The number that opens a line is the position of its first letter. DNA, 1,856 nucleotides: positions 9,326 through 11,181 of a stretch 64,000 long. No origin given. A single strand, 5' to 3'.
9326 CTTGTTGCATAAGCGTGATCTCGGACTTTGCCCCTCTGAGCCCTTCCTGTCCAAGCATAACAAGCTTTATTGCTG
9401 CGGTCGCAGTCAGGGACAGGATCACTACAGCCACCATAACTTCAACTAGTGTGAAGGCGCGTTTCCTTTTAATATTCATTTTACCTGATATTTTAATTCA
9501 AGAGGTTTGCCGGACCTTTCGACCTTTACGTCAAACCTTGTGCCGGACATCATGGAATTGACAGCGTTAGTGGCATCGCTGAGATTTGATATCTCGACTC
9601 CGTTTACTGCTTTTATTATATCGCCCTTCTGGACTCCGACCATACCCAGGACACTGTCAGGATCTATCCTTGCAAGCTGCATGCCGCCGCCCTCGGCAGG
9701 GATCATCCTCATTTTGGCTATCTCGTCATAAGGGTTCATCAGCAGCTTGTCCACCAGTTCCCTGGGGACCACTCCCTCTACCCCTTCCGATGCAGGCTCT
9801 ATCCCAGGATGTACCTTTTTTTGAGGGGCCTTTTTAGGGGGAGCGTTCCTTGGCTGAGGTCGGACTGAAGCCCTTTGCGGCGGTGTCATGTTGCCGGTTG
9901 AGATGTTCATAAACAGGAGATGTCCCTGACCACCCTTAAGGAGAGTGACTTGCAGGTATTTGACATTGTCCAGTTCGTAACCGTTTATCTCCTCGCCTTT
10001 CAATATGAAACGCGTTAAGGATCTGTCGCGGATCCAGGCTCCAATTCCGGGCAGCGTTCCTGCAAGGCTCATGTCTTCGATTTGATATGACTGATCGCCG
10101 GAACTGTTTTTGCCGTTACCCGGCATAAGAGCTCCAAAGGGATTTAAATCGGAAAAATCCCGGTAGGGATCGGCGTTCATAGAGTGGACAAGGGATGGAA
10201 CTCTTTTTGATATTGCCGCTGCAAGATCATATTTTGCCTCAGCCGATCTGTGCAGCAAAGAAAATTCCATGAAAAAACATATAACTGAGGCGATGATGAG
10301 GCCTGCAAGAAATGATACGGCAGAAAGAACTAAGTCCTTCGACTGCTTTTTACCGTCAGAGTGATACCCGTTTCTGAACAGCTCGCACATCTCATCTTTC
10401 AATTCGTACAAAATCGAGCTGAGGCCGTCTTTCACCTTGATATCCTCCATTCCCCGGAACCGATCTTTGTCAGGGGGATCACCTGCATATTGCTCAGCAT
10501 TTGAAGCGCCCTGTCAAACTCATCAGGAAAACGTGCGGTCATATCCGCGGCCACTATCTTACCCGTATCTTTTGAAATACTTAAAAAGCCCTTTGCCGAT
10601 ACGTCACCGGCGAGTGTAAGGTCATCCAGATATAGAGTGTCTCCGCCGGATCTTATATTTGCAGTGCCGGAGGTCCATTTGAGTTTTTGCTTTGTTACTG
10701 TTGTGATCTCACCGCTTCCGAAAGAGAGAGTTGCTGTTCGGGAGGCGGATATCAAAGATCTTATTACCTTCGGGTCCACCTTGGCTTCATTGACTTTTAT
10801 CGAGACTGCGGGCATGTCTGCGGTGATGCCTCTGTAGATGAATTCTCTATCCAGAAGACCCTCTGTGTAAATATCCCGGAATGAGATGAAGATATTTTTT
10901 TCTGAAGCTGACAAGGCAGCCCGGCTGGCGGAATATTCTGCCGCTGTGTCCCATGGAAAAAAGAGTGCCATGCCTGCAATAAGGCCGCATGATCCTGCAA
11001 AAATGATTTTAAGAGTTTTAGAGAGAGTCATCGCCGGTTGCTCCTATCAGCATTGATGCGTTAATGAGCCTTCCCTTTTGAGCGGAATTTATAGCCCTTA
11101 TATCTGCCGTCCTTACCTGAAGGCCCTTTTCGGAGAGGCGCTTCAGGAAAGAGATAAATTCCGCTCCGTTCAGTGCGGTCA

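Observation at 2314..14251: Divergent, split type II secretion-like locus lacking several canonical parts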

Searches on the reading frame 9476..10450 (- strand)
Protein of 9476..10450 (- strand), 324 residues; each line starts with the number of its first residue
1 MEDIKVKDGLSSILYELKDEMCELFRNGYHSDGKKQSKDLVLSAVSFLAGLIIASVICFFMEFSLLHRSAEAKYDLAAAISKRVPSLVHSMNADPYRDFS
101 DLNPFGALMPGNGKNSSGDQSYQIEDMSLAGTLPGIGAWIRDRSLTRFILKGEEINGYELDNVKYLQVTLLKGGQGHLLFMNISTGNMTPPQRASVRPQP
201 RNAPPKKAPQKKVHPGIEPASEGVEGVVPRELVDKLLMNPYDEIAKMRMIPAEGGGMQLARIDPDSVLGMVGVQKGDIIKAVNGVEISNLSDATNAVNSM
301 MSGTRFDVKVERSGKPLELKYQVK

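Call 3: search_protein_families(library=pfam, proteins=[window:9476-10450:-], max_evalue=0.1)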
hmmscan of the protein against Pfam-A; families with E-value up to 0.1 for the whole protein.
window:9476-10450:- (324 aa): 4 families
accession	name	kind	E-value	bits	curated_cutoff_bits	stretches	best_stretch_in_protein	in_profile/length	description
PF13180.12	PDZ_2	-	1.4e-06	28.9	27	1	270-320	27-77/80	PDZ domain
PF17820.7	PDZ_6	-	0.00022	21.3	27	1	261-311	4-53/54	PDZ domain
PF00595.29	PDZ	-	0.0012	19.6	23.2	1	256-302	26-72/81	PDZ domain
PF14685.13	PDZ_Tricorn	-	0.057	13.8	25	0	271-299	36-66/88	Tricorn protease PDZ domain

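Call 4: search_protein_families(library=ncbifam, proteins=[window:9476-10450:-], max_evalue=0.1)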
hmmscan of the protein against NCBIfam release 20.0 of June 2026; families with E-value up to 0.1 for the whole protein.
window:9476-10450:- (324 aa): 16 families
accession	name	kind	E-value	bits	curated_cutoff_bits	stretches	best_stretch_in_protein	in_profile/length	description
NF041616.1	T2SS_C_SYNERG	exception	1.6e-83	280.5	200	1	45-324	8-296/296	type II secretion system protein GspC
NF041515.1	GspC_delta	equivalog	1.3e-29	104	150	1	140-324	121-311/311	type II secretion system protein GspC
TIGR02037.1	degP_htrA_DO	subfamily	5.2e-09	35.5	416.2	1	255-323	259-327/434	Do family serine endopeptidase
NF008189.1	PRK10942.1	equivalog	9.5e-08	30.9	720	1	242-322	301-380/477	serine endoprotease DegP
NF041521.1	HhoA_HhoB_HtrA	equivalog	5.6e-06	25.9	450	1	250-322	259-330/335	HhoA/HhoB/HtrA family serine endopeptidase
TIGR01713.1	typeII_sec_gspC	equivalog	7.7e-06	25.7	101.6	1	259-319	195-255/259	type II secretion system protein GspC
NF047968.1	SerProtHtrA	equivalog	5.6e-05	22.7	470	1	255-320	289-354/357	serine protease HtrA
NF041199.1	trx7_PDZ_seleno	equivalog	0.00017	20.6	300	1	259-321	207-270/390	Trx7/PDZ domain-containing (seleno)protein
NF007526.1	PRK10139.1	equivalog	0.00019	20.2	756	1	243-320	280-356/456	serine endoprotease DegQ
NF008147.1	PRK10898.1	equivalog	0.0004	19.6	408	1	255-323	279-347/352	outer membrane-stress sensor serine endopeptidase DegS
TIGR02860.1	spore_IV_B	equivalog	0.00041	19.4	305.25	1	271-320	129-177/402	SpoIVB peptidase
TIGR00054.1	TIGR00054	equivalog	0.00046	19.2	147.55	1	258-320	205-266/421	RIP metalloprotease RseP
TIGR02038.1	protease_degS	equivalog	0.0038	16.4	422.95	1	255-320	278-343/351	outer membrane-stress sensor serine endopeptidase DegS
NF040960.1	MamE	equivalog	0.0089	14.6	800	1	247-319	459-531/659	magnetosome formation protease MamE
NF008046.0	PRK10779.1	equivalog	0.026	13.6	477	1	258-320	225-286/450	sigma E protease regulator RseP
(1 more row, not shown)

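Call 13: find_homologous_proteins(query=window:9476-10450:-, max_evalue=0.00001)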
Query window:9476-10450:- (324 aa): 86 proteins with E <= 0.00001 among 2122 candidates.
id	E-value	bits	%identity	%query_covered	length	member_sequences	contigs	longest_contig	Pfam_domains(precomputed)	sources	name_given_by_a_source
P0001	7.4e-208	707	100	98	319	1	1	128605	PF13180.13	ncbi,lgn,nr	ncbi:MAG: type II secretion system protein GspC [Synergistota bacterium]|nr:type II secretion system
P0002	2.2e-178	610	84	100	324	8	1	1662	PF13180.13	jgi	jgi:hypothetical protein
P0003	2.0e-169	581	83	100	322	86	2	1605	PF13180.13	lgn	-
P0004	1.5e-164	565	81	100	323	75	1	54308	PF13180.13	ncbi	-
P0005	2.6e-164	564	80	100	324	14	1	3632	PF13180.13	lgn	-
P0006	1.1e-153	529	78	98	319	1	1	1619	PF13180.13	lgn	-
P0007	1.4e-153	529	77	98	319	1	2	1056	PF13180.13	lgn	-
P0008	2.6e-153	528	76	98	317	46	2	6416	PF13180.13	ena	-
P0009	2.6e-151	521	77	98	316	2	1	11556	PF13180.13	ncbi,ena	-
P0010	4.5e-148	511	73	100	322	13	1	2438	PF13180.13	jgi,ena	-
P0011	6.7e-145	500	73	98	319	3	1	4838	PF13180.13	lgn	-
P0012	2.6e-125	436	64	98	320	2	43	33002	PF13180.13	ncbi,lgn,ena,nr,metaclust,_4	ncbi:MAG: PDZ domain-containing protein [Synergistaceae bacterium]|nr:PDZ domain-containing protein 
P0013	8.2e-124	431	63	98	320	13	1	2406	PF13180.13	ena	-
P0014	4.3e-123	429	64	97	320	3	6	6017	-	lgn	-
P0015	1.9e-116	407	86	68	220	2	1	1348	PF13180.13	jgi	jgi:type II secretory pathway component PulC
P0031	5.7e-74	267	50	88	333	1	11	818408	PF13180.13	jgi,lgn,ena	-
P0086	3.1e-34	137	38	62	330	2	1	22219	PF13180.13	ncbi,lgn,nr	ncbi:MAG: PDZ domain-containing protein [Synergistales bacterium]|nr:PDZ domain-containing protein [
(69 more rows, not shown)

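Call 15: find_related_loci(query=A1, collection=genome_contigs, flank=10000)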
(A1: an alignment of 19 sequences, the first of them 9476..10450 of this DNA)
Query A1 (324 aa) in genome_contigs; peptide patterns used: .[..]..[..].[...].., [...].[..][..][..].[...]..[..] (x = any residue, [..] = any of these).
353 stretches matched a pattern; 94 encode a relative of the query (tblastn E <= 1e-3); the best 80 are kept; 80 distinct loci.
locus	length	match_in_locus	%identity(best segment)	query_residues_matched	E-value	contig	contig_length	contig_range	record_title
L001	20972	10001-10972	84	1-324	0e+0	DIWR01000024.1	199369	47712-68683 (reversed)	MAG TPA_asm: Synergistaceae bacterium UBA6101 UBA6101_contig_269, whole genome shotgun sequence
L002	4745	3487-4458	83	1-324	0e+0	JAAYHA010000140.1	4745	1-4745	MAG: Synergistaceae bacterium isolate AS09scLD_30 97585_AS09, whole genome shotgun sequence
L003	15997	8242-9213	81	1-324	1e-176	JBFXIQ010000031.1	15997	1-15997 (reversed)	MAG: Synergistaceae bacterium isolate CA_2019_TPIn_31 NODE_12393_length_15997_cov_23.091997_TPIn, whole genome shotgun s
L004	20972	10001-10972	81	1-324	3e-176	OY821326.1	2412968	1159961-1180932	MAG: Synergistaceae bacterium isolate a20e232d-ae79-494a-a7eb-231c2e3632a3 genome assembly, chromosome: 1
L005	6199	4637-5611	64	1-324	2e-136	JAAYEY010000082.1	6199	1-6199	MAG: Synergistaceae bacterium isolate AS07pgkLD_227 34157_AS07, whole genome shotgun sequence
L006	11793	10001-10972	46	1-324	8e-84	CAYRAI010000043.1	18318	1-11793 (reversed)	MAG TPA_asm: uncultured Synergistaceae bacterium isolate SRP192927_co1_913 genome assembly, contig: NODE_6242_length_183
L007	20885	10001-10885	45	31-323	2e-80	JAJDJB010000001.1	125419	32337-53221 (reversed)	Synergistaceae bacterium OttesenSCG-928-D05 AH-928-D05_NODE_1, whole genome shotgun sequence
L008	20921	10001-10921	45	15-324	2e-79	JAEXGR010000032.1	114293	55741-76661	MAG: Synergistetes bacterium isolate OH_HBB_76 k127_1672758, whole genome shotgun sequence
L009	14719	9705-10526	49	41-324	1e-77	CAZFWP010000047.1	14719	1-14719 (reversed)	MAG TPA_asm: uncultured Synergistaceae bacterium isolate binchicken_co35_300 genome assembly, contig: NODE_2810_length_1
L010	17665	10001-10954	44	3-324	3e-73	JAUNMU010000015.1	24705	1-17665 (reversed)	MAG: Synergistes sp. isolate S32M_St_metabat_14 NODE_1333_length_24705_cov_21.540690, whole genome shotgun sequence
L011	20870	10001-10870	48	33-324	3e-72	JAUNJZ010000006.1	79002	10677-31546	MAG: Synergistaceae bacterium isolate S2R_St_13 NODE_88_length_79002_cov_40.421029, whole genome shotgun sequence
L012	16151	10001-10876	42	41-324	6e-69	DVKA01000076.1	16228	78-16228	MAG TPA_asm: Candidatus Caccocola faecipullorum isolate ChiHcec3-7374 ChiHcec3__C74552_L16228_SRR6323320, whole genome s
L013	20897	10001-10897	42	25-324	1e-67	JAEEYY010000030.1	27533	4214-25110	MAG: Synergistes sp. isolate Tb.RUG.71 k141_1205352_flag=0_multi=15.9924_len=27533, whole genome shotgun sequence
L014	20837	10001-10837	45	45-324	4e-67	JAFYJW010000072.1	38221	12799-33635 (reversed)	MAG: Synergistes sp. isolate RGIG7157 Water_buffalos_Abomasum-5__c1177111, whole genome shotgun sequence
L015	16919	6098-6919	42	34-323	3e-65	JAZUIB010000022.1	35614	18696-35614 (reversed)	MAG: Synergistaceae bacterium isolate T1900045267_TH20190037.MAGScoT_cleanbin_000014 SGB_5882_k141_1241750, whole genome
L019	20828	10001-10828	41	34-323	1e-59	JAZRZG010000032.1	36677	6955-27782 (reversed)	MAG: Synergistaceae bacterium isolate T1900044948_TA20190001.MAGScoT_cleanbin_000059 SGB_3512_k141_365436, whole genome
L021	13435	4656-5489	40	31-323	3e-59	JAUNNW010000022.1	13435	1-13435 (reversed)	MAG: Synergistaceae bacterium isolate S33M_St_37 NODE_2287_length_13435_cov_11.065247, whole genome shotgun sequence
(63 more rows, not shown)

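Call 36: find_encoding_contigs(protein=P0031, flank=10000, max_places=2)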
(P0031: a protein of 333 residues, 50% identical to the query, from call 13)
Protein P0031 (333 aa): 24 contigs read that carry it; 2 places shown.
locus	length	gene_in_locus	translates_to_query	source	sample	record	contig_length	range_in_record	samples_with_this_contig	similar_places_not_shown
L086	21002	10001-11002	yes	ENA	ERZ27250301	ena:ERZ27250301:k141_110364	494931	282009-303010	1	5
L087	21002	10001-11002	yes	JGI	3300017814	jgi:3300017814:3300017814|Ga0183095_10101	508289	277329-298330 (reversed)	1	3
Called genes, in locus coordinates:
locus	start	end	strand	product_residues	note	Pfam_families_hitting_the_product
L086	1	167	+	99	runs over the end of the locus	PF04977:DivIC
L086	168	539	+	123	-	PF01250:Ribosomal_S6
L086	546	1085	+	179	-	PF00436:SSB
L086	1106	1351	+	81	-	PF01084:Ribosomal_S18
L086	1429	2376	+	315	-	PF09991:DUF2232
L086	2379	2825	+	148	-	PF01281:Ribosomal_L9_N, PF03948:Ribosomal_L9_C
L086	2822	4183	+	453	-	PF00772:DnaB, PF06745:ATPase (faint), PF03796:DnaB_C, PF13481:AAA_25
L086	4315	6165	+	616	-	PF04932:Wzy_C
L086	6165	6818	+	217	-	-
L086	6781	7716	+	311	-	PF03934:T2SSK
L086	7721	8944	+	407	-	-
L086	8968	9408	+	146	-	PF28037:T2SS_GspM_synerg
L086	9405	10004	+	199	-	PF28042:T2SS_GspN_synerg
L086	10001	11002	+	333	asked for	PF13180:PDZ_2 (weak)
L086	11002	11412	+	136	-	PF07963:N_methyl (weak)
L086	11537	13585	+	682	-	PF21305:type_II_gspD_N0, PF03958:Secretin_N, PF00263:Secretin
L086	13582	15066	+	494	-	PF00437:T2SSE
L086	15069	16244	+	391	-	PF00482:T2SSF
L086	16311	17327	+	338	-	PF00535:Glycos_transf_2, PF10111:Glyco_tranf_2_2, PF13641:Glyco_tranf_2_3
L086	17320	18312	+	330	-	PF00535:Glycos_transf_2, PF10111:Glyco_tranf_2_2, PF13641:Glyco_tranf_2_3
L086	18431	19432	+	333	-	PF01075:Glyco_transf_9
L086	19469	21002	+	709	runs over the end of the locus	PF00294:PfkB, PF08543:Phos_pyr_kin, PF01467:CTP_transf_like, PF08645:PNK3P, PF13419:HAD_2 (faint), PF13242:Hydrolase_like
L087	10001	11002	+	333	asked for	PF13180:PDZ_2 (weak)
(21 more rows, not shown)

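Call 37: find_encoding_contigs(protein=P0086, flank=10000, max_places=2)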
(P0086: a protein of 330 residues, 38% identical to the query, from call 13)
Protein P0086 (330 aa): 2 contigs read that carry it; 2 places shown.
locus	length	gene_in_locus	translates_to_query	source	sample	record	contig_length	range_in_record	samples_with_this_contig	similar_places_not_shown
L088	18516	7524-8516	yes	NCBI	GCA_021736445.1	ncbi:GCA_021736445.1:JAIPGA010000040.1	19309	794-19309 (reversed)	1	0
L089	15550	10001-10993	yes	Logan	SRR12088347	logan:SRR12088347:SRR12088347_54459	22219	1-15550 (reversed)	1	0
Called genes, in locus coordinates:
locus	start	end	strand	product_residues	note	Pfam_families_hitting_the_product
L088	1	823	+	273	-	PF03796:DnaB_C, PF06745:ATPase (weak), PF13481:AAA_25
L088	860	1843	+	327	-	PF02195:ParB_N, PF17762:HTH_ParB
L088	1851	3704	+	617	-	PF04932:Wzy_C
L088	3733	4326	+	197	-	PF07963:N_methyl (weak)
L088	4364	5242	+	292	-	-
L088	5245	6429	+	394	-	PF12693:GspL_C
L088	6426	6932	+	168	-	PF28037:T2SS_GspM_synerg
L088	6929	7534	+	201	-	PF28042:T2SS_GspN_synerg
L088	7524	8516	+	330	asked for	PF13180:PDZ_2 (weak)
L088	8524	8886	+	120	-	PF07963:N_methyl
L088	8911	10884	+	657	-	PF21305:type_II_gspD_N0, PF03958:Secretin_N, PF00263:Secretin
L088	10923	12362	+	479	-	PF05157:MshEN, PF00437:T2SSE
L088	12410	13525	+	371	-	PF00482:T2SSF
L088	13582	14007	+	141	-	PF07963:N_methyl, PF08334:T2SSG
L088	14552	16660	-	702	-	PF12437:GSIII_N, PF00120:Gln-synt_C, PF18318:Gln-synt_C-ter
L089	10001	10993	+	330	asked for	PF13180:PDZ_2 (weak)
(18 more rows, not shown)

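Call 42: search_protein_families(library=pfam, proteins=[L019:365-1546:+, L019:1550-2254:+, L019:2245-3465:+, L019:3732-5015:+, L019:5089-5748:+, L019:16552-16944:+, L019:17085-17564:-, L019:17706-18161:+, L019:18190-18705:+], max_evalue=0.001)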
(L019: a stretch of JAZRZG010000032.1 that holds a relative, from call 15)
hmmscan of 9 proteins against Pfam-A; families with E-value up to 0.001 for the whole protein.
L019:365-1546:+ (393 aa): 3 families
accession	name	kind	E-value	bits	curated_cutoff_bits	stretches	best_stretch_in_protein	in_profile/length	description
PF16576.10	HlyD_D23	-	2.1e-26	93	30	1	45-294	2-214/214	Barrel-sandwich domain of CusB or HlyD membrane-fusion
PF13437.12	HlyD_3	-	9.4e-19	68.6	22.2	1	185-291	2-106/106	HlyD family secretion protein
PF13533.13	Biotin_lipoyl_2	-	1.6e-08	34.6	29.8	1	65-92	5-32/32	Biotin-lipoyl like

L019:1550-2254:+ (234 aa): 3 families
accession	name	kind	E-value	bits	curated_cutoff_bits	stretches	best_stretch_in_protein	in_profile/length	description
PF00005.33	ABC_tran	-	7.1e-34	117.8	25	1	23-171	1-136/137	ABC transporter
PF02463.25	SMC_N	-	3.7e-06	27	40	1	43-214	34-209/220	RecF/RecN/SMC N terminal domain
PF13304.12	AAA_21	-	3.6e-05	24.4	27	0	133-203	227-299/304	AAA domain, putative AbiEii toxin, Type IV TA system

L019:2245-3465:+ (406 aa): 2 families
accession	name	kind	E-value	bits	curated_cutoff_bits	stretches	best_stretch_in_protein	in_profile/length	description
PF12704.14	MacB_PCD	-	7.6e-46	157.4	27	1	24-242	1-203/207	MacB-like periplasmic core domain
PF02687.27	FtsX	-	1.4e-19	70.8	25.5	1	286-398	2-119/120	FtsX-like permease C-terminal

L019:3732-5015:+ (427 aa): 1 family
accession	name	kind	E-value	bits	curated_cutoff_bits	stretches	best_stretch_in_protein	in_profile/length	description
PF09992.14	NAGPA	-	4.4e-31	108.8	25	1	246-423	2-168/169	Phosphodiester glycosidase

L019:5089-5748:+ (219 aa): 1 family
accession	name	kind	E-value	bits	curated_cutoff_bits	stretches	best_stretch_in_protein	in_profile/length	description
PF02517.21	Rce1-like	-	7.7e-19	68.2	22.4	1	123-211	5-92/93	Type II CAAX prenyl endopeptidase Rce1-like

L019:16552-16944:+ (130 aa): 1 family
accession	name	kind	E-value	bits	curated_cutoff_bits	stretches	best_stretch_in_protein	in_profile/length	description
PF03938.19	OmpH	-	5.8e-18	65.9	32.4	1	61-129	70-141/141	Outer membrane protein (OmpH-like)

L019:17085-17564:- (159 aa): 1 family
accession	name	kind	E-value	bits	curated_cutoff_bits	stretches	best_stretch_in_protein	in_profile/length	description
PF03167.25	UDG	-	1.1e-09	38.9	24.3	1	10-148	5-128/141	Uracil DNA glycosylase superfamily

L019:17706-18161:+ (151 aa): 6 families
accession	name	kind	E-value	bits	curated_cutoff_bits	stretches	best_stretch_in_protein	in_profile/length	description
PF13404.12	HTH_AsnC-type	-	1.4e-17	63.7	27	1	7-48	1-42/42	AsnC-type helix-turn-helix domain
PF13412.12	HTH_24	-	1.4e-16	60.2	21.9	1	7-54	1-48/48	Winged helix-turn-helix DNA-binding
PF01037.27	AsnC_trans_reg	-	8.6e-11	42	25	1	73-139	3-72/73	Lrp/AsnC ligand binding domain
PF22451.2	NirdL-like_HTH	-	2.4e-05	24.3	27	1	26-54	19-47/47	Siroheme decarboxylase NirDL-like HTH domain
PF12840.13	HTH_20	-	0.00018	21.9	27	1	10-54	5-49/51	Helix-turn-helix domain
PF01047.28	MarR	-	0.0002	21.6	24.6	1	14-54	8-48/59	MarR family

L019:18190-18705:+ (171 aa): 2 families
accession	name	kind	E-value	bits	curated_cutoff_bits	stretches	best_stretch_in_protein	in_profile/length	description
PF00881.29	Nitroreductase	-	3.3e-27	96.1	23.5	2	63-150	80-167/167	Nitroreductase family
PF14512.11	TM1586_NiRdase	-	3.1e-09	37.2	27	1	4-154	2-136/215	Putative TM nitroreductase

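Call 68: search_protein_families(library=ncbifam, proteins=[L019:5089-5748:+, L015:1464-1934:+, L021:228-680:+, L086:4315-6165:+], max_evalue=0.00001)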
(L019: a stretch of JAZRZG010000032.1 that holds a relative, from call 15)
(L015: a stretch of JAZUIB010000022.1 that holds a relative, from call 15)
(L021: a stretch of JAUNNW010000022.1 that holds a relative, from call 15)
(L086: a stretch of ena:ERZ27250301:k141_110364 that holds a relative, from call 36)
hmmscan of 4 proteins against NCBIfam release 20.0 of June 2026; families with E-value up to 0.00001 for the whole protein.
L019:5089-5748:+ (219 aa): 8 families
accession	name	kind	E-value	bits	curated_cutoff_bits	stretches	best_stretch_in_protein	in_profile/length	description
NF040589.1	CPBP_Synerg_MrtS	equivalog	1.3e-62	211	130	1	52-218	2-168/170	Synerg-CTERM system glutamic-type intramembrane protease MrtS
NF040674.1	CPBP_fam_MrtP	equivalog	1.1e-16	61.3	250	1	134-213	257-346/354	myxosortase MrtP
NF041647.1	ABC_perm_CPBP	equivalog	1.6e-15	56.9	435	1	122-216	542-633/636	ABC transporter permease subunit/CPBP intramembrane protease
NF040593.1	CPBP_fam_MrtX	exception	2e-15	57.3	180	1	131-212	139-228/238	myxosortase MrtX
NF040914.1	Mrt_core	domain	1e-14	54.5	100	1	131-213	9-101/108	myxosortase family intramembrane protease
NF033192.3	CPBP_JDVT_MrtJ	equivalog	2.5e-13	50.5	75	1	133-213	8-95/98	JDVT-CTERM system glutamic-type intramembrane protease MrtJ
NF040594.1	CPBP_fam_MrtC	equivalog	1e-12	48.3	195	1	86-215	76-217/221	myxosortase MrtC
NF040915.1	CPBP_fam_MrtZ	exception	2e-07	30.7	325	1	29-211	89-262/275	myxosortase MrtZ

L015:1464-1934:+ (157 aa): 8 families
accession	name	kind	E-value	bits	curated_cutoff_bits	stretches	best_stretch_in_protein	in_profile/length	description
NF040589.1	CPBP_Synerg_MrtS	equivalog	1.7e-58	197.6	130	1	1-157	12-168/170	Synerg-CTERM system glutamic-type intramembrane protease MrtS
NF040914.1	Mrt_core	domain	1.8e-14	53.7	100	1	70-152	9-101/108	myxosortase family intramembrane protease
NF041647.1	ABC_perm_CPBP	equivalog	3.6e-14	52.5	435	1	62-154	543-632/636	ABC transporter permease subunit/CPBP intramembrane protease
NF033192.3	CPBP_JDVT_MrtJ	equivalog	8.8e-14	52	75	1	72-153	8-96/98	JDVT-CTERM system glutamic-type intramembrane protease MrtJ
NF040594.1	CPBP_fam_MrtC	equivalog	4.2e-13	49.5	195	1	25-154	76-217/221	myxosortase MrtC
NF040674.1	CPBP_fam_MrtP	equivalog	4.9e-13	49.3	250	1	73-152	257-346/354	myxosortase MrtP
NF040593.1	CPBP_fam_MrtX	exception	2.9e-10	40.4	180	1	71-151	140-228/238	myxosortase MrtX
NF040915.1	CPBP_fam_MrtZ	exception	1.2e-08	34.7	325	1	67-150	169-262/275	myxosortase MrtZ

L021:228-680:+ (151 aa): 9 families
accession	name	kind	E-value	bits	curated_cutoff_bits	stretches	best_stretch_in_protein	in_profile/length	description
NF040589.1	CPBP_Synerg_MrtS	equivalog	3.9e-57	193.2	130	1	2-151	19-168/170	Synerg-CTERM system glutamic-type intramembrane protease MrtS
NF040914.1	Mrt_core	domain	1.1e-15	57.6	100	1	64-146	9-101/108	myxosortase family intramembrane protease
NF040674.1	CPBP_fam_MrtP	equivalog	3.2e-15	56.5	250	1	67-146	257-346/354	myxosortase MrtP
NF040594.1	CPBP_fam_MrtC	equivalog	3.7e-15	56.3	195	1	18-148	75-217/221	myxosortase MrtC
NF033192.3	CPBP_JDVT_MrtJ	equivalog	9.3e-15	55.1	75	1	66-147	8-96/98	JDVT-CTERM system glutamic-type intramembrane protease MrtJ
NF041647.1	ABC_perm_CPBP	equivalog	1.5e-14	53.7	435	1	52-148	539-632/636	ABC transporter permease subunit/CPBP intramembrane protease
NF040593.1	CPBP_fam_MrtX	exception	1.3e-12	48.1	180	1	64-145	139-228/238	myxosortase MrtX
NF040915.1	CPBP_fam_MrtZ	exception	2.6e-09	36.9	325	1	54-144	163-262/275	myxosortase MrtZ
TIGR03008.1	pepcterm_CAAX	equivalog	4.6e-07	29.9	81.05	1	55-143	116-206/222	CAAX prenyl protease-related protein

L086:4315-6165:+ (616 aa): 0 families

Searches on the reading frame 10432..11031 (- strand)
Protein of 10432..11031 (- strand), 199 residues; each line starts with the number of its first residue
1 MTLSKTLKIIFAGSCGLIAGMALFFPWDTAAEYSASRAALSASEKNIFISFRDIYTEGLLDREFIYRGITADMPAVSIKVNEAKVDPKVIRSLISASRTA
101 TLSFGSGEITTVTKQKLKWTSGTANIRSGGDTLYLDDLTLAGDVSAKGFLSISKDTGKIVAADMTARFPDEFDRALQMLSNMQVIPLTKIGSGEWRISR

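Call 3: search_protein_families(library=pfam, proteins=[window:10432-11031:-], max_evalue=0.1)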
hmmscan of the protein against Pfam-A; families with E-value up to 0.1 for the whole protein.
window:10432-11031:- (199 aa): 1 family
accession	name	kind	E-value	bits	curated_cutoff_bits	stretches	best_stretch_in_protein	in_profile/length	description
PF07593.17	UnbV_ASPIC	-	0.066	13.6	23.4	0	95-124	26-55/68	ASPIC and UnbV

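Call 4: search_protein_families(library=ncbifam, proteins=[window:10432-11031:-], max_evalue=0.1)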
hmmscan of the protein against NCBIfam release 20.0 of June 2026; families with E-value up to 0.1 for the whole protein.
window:10432-11031:- (199 aa): 2 families
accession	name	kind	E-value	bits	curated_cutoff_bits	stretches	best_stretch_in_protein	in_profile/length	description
NF041619.1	T2SS_N_SYNERG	exception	1.2e-52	178.7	140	1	11-199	8-194/194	type II secretion system protein GspN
TIGR04411.1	T2SS_GspN_Lepto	equivalog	0.0069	15.9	50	1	6-139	5-125/280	type II secretion system protein GspN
